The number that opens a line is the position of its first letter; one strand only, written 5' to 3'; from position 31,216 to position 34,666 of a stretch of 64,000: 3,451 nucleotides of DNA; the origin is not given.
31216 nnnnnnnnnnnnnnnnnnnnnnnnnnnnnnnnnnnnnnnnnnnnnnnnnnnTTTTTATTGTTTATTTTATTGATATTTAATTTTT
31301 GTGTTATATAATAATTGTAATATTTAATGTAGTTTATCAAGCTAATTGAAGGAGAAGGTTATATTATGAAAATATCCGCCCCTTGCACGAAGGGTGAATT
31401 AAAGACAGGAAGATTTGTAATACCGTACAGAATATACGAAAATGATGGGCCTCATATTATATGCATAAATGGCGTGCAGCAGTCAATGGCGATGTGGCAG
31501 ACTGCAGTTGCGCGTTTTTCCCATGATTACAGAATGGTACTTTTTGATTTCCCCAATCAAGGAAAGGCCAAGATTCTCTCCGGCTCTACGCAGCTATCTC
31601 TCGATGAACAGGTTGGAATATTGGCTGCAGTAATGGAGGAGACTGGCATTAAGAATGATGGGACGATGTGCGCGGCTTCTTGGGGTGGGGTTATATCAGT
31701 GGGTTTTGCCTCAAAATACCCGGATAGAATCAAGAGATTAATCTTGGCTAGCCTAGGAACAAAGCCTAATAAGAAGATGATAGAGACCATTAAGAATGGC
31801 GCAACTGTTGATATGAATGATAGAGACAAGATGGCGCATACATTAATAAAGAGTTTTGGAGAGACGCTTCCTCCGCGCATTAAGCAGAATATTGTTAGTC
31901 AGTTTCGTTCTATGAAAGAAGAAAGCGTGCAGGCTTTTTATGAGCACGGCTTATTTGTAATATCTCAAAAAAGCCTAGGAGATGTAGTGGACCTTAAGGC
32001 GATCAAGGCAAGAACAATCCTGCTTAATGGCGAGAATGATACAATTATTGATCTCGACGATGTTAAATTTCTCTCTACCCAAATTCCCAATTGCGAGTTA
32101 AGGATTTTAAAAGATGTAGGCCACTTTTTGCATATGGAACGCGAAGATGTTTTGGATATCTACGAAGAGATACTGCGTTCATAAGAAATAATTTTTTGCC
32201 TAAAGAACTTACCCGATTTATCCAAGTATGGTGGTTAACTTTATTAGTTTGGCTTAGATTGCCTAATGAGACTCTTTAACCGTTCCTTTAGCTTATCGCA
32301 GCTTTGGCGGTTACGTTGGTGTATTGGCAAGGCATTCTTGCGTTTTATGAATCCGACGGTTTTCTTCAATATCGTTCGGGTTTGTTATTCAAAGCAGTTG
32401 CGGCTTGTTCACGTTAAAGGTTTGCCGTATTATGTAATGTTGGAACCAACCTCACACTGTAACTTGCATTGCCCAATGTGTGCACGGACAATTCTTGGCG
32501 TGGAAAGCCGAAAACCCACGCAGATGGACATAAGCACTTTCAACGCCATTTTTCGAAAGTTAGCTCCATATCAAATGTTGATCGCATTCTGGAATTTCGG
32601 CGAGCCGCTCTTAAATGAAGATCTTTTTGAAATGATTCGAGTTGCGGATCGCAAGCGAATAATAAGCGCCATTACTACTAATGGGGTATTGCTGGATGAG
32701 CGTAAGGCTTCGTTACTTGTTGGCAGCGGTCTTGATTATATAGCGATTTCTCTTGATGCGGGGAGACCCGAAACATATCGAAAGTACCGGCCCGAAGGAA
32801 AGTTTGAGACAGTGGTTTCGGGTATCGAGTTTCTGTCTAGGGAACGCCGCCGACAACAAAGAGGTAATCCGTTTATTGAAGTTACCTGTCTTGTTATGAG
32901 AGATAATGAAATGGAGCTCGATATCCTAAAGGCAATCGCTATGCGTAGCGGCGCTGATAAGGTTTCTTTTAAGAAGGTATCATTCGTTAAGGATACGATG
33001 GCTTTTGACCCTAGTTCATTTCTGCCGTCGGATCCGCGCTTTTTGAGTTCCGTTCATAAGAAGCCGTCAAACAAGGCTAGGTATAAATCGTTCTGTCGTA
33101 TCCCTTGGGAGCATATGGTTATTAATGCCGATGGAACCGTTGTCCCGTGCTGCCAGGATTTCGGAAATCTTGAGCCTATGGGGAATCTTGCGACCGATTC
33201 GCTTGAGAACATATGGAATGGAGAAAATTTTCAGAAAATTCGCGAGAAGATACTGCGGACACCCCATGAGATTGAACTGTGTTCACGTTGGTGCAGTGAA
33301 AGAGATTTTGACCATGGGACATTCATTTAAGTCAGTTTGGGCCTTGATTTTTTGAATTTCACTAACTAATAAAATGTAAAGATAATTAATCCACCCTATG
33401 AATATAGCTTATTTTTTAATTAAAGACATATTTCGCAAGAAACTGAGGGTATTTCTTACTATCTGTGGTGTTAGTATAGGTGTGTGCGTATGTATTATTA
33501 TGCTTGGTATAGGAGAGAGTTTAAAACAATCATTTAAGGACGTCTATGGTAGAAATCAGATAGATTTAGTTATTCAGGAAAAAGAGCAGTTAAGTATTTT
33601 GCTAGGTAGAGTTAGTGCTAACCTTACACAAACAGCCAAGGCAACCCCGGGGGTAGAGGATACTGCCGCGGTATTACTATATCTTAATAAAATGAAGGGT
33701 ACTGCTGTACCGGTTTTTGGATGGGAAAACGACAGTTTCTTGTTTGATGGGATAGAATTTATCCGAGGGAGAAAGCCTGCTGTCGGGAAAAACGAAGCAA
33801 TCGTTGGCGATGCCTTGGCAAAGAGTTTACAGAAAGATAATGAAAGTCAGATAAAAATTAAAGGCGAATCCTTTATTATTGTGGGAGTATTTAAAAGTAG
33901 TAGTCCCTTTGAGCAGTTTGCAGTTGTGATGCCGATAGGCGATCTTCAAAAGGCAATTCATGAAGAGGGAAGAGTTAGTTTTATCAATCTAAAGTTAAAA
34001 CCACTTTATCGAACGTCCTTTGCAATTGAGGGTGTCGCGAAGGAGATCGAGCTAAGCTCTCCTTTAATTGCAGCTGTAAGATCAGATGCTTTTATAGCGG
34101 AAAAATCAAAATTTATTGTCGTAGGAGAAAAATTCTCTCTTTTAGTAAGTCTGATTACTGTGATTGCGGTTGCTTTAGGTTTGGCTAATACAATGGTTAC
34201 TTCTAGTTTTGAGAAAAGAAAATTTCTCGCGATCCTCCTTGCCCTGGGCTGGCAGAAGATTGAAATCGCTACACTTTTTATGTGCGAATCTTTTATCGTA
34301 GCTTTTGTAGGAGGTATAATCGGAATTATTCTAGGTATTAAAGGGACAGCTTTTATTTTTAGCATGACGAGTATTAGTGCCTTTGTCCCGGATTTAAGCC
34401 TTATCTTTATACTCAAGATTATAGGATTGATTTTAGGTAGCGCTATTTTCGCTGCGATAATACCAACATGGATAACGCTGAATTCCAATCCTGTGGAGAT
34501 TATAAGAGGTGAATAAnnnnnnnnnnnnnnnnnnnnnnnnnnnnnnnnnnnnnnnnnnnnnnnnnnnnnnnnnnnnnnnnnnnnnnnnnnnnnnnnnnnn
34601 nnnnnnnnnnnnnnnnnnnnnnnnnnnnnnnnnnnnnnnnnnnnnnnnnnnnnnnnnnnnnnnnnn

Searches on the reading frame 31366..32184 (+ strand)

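Call 5: search_protein_families(library=pfam, proteins=[window:31366-32184:+], max_evalue=0.01)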
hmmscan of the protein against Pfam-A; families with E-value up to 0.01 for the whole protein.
window:31366-32184:+ (272 aa): 3 families
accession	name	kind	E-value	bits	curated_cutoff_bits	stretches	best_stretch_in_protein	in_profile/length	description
PF00561.26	Abhydrolase_1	-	4e-18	66.4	25.8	1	29-259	1-244/245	alpha/beta hydrolase fold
PF12146.15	Hydrolase_4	-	4e-11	43.1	27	1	31-260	7-239/239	Serine aminopeptidase, S33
PF12697.13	Abhydrolase_6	-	2.8e-08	35.1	26.3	1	31-263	1-215/217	Alpha/beta hydrolase family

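Call 8: search_protein_families(library=ncbifam, proteins=[window:31366-32184:+], max_evalue=0.001)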
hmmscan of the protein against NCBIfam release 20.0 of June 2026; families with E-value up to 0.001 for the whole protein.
window:31366-32184:+ (272 aa): 30 families (the best 25 are shown)
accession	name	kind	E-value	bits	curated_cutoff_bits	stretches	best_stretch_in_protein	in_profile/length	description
NF051488.1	bifunc_PcaDC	exception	2e-19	70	390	1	26-261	10-240/375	bifunctional 3-oxoadipate enol-lactonase/4-carboxymuconolactone decarboxylase PcaDC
TIGR02427.1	protocat_pcaD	equivalog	1e-16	61.1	255.85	1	22-262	5-241/251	3-oxoadipate enol-lactonase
NF011457.0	PRK14875.1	equivalog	5.3e-15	55.3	307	1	25-267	129-366/372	acetoin dehydrogenase dihydrolipoyllysine-residue acetyltransferase subunit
NF041759.1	mac_hydro_EstT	equivalog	5.1e-13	48.8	450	1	25-260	19-266/278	macrolide hydrolase EstT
TIGR02240.1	PHA_depoly_arom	equivalog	6.6e-13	48.6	250.6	1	31-265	28-258/276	poly(3-hydroxyalkanoate) depolymerase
NF051487.1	bifunc_PcaCD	exception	6.8e-13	48.5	430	1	38-261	182-401/413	bifunctional 4-carboxymuconolactone decarboxylase/3-oxoadipate enol-lactonase PcaCD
NF050089.1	i_nPHAscl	equivalog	1.6e-12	47.1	300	1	19-134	9-122/288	intracellular short-chain-length polyhydroxyalkanoate depolymerase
TIGR03695.1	menH_SHCHC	equivalog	1.7e-12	47.3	208.55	1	29-261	3-241/252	2-succinyl-6-hydroxy-2,4-cyclohexadiene-1-carboxylate synthase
NF052610.1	macro_16_ester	equivalog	8.3e-12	45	420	1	26-259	21-268/281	alpha/beta fold macrolide esterase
TIGR03343.1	biphenyl_bphD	equivalog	4.4e-10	39.2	462.15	1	52-263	58-272/282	2-hydroxy-6-oxo-6-phenylhexa-2,4-dienoate hydrolase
NF045632.1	hydroxlase_HsaD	equivalog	6.7e-10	38.4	400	1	43-262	52-279/290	4,5:9,10-diseco-3-hydroxy-5,9,17-trioxoandrosta-1(10),2-diene-4-oate hydrolase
NF052614.1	AB_fold_OlsI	equivalog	3e-09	36.8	385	1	30-262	19-246/272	ornithine lipid biosynthesis O-acyltransferase OlsI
TIGR01249.1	pro_imino_pep_1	equivalog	5.2e-09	35.7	259.75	1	53-147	52-145/307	prolyl aminopeptidase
TIGR03056.1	bchO_mg_che_rel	equivalog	8.1e-09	34.9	172.55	1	26-119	26-117/278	alpha/beta fold hydrolase BchO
TIGR01250.1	pro_imino_pep_2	subfamily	3.2e-08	33.5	167.65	0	55-130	53-129/288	proline iminopeptidase-family hydrolase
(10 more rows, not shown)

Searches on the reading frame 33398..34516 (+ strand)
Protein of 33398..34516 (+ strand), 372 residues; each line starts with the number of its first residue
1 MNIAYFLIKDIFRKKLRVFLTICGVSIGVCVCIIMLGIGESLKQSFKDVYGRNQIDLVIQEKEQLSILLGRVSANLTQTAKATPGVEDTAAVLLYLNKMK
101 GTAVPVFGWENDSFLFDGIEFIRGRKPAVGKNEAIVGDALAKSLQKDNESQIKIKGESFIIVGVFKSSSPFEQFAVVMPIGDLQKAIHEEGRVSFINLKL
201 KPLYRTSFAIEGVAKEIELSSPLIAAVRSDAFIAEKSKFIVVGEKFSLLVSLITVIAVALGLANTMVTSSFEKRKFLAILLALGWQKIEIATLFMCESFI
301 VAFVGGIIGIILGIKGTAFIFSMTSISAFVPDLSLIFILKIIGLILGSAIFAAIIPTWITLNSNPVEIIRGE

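Call 13: search_protein_families(library=pfam, proteins=[window:33398-34516:+], max_evalue=0.0001)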
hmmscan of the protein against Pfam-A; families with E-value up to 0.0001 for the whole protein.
window:33398-34516:+ (372 aa): 2 families
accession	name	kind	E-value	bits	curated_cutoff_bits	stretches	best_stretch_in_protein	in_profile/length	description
PF12704.14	MacB_PCD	-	1.1e-19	72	27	1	19-202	2-193/207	MacB-like periplasmic core domain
PF02687.27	FtsX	-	7.4e-14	52.3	25.5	1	249-365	2-120/120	FtsX-like permease C-terminal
